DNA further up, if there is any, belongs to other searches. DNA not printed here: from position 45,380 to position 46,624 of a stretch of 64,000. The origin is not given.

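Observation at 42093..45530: Second AT-rich island bounded by an intact alpha/beta-hydrolase gene and a displaced remnant of a hydrolase 3' end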

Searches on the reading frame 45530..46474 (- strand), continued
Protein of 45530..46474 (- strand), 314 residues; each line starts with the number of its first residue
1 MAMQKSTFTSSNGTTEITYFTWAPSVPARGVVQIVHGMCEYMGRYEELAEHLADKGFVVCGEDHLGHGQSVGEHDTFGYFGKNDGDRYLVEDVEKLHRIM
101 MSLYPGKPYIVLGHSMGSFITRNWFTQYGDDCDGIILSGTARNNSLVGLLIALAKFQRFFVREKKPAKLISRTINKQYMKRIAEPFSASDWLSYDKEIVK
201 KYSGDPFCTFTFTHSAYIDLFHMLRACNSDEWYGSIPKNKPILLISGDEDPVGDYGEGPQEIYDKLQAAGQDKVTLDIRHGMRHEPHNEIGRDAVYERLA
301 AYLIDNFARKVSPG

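Call 65: list_cluster_members(proteins=[P0139, P0001, P0009])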
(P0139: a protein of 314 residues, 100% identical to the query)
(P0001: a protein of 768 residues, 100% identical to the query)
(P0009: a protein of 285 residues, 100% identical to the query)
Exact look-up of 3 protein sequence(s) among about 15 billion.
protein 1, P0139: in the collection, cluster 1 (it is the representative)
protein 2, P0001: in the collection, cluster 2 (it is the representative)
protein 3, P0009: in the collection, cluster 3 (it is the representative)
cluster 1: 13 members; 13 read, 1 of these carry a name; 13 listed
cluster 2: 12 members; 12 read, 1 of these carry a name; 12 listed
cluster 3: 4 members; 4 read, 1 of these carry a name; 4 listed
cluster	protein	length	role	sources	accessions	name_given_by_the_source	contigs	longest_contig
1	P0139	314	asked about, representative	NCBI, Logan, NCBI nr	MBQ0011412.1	MAG: lysophospholipase [Clostridiales bacterium] | lysophospholipase [Candidatus Scatonaster coprocaballi]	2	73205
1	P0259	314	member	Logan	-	-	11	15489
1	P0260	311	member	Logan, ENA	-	-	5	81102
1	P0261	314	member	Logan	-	-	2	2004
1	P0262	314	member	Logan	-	-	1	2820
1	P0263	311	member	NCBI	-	-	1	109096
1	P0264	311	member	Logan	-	-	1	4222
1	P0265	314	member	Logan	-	-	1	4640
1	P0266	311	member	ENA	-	-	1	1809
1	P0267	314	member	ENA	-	-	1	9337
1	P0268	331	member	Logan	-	-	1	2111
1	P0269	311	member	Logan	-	-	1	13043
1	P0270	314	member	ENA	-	-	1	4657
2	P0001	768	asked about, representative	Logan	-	-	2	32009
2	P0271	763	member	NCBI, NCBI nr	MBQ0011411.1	MAG: hypothetical protein KBT07_01745 [Clostridiales bacterium] | hypothetical protein [Candidatus Scatonaster coprocaballi]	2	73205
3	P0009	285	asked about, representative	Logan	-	-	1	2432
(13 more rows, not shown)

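Call 66: find_encoding_contigs(protein=P0263, flank=8000, max_places=4)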
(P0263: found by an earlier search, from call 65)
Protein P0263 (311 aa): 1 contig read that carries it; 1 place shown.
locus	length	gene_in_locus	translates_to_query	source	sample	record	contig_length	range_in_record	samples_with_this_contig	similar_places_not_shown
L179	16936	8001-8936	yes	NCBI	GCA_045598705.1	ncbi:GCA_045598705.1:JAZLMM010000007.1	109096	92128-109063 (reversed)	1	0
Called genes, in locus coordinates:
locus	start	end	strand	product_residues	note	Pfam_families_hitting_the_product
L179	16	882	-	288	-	PF01609:DDE_Tnp_1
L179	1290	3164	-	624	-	PF00990:GGDEF (faint), PF00563:EAL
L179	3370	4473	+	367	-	PF11187:Mbeg1-like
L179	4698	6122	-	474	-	PF01145:Band_7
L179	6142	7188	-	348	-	-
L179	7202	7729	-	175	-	PF08876:DUF1836, PF13411:MerR_1 (weak)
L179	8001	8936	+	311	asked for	PF00561:Abhydrolase_1, PF12146:Hydrolase_4, PF12697:Abhydrolase_6 (weak)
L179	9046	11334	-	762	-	PF00330:Aconitase, PF00694:Aconitase_C (faint)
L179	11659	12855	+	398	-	-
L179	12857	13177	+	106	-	-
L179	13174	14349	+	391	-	-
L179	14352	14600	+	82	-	-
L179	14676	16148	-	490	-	PF03976:PPK2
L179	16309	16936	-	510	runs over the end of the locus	PF13091:PLDc_2, PF00614:PLDc (weak)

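Call 74: find_encoding_contigs(protein=P0259, flank=10000, max_places=10)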
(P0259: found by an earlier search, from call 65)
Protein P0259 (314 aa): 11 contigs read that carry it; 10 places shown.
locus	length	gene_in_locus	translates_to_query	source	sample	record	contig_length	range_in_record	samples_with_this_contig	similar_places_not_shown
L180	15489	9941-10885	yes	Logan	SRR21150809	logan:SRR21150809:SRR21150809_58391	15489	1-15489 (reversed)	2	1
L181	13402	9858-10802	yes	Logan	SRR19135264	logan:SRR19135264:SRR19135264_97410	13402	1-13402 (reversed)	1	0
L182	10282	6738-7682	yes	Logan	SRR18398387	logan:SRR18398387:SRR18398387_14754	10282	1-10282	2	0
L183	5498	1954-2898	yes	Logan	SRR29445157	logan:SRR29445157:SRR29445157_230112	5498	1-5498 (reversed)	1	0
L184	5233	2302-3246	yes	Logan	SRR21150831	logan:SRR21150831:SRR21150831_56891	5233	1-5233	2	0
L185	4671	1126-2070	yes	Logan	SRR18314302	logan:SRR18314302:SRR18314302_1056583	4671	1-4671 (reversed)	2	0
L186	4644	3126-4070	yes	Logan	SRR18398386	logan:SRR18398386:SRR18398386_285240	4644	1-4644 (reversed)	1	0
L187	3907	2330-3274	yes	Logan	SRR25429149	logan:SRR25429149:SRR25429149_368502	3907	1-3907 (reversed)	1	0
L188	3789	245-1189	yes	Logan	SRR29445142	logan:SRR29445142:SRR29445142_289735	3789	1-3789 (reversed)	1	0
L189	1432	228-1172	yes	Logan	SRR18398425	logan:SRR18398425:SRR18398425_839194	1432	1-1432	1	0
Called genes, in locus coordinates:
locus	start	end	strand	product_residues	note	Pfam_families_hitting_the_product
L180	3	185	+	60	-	?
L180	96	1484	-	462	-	PF01554:MatE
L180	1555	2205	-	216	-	PF13483:Lactamase_B_3, PF12706:Lactamase_B_2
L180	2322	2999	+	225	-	PF00230:MIP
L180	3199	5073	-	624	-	PF00990:GGDEF (faint), PF00563:EAL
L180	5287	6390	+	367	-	PF11187:Mbeg1-like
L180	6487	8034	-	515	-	PF01145:Band_7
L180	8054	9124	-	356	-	-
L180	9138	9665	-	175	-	PF08876:DUF1836, PF13411:MerR_1 (weak)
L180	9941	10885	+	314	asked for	PF00561:Abhydrolase_1, PF12146:Hydrolase_4, PF12697:Abhydrolase_6 (weak)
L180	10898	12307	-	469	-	-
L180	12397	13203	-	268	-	-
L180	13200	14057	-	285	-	-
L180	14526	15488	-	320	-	?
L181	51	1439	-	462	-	PF01554:MatE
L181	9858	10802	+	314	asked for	PF00561:Abhydrolase_1, PF12146:Hydrolase_4, PF12697:Abhydrolase_6 (weak)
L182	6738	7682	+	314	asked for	PF00561:Abhydrolase_1, PF12146:Hydrolase_4, PF12697:Abhydrolase_6 (weak)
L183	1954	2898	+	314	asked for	PF00561:Abhydrolase_1, PF12146:Hydrolase_4, PF12697:Abhydrolase_6 (weak)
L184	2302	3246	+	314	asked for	PF00561:Abhydrolase_1, PF12146:Hydrolase_4, PF12697:Abhydrolase_6 (weak)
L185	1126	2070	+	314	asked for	PF00561:Abhydrolase_1, PF12146:Hydrolase_4, PF12697:Abhydrolase_6 (weak)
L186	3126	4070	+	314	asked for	PF00561:Abhydrolase_1, PF12146:Hydrolase_4, PF12697:Abhydrolase_6 (weak)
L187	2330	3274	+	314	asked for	PF00561:Abhydrolase_1, PF12146:Hydrolase_4, PF12697:Abhydrolase_6 (weak)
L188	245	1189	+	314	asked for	PF00561:Abhydrolase_1, PF12146:Hydrolase_4, PF12697:Abhydrolase_6 (weak)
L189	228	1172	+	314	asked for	PF00561:Abhydrolase_1, PF12146:Hydrolase_4, PF12697:Abhydrolase_6 (weak)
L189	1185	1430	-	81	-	?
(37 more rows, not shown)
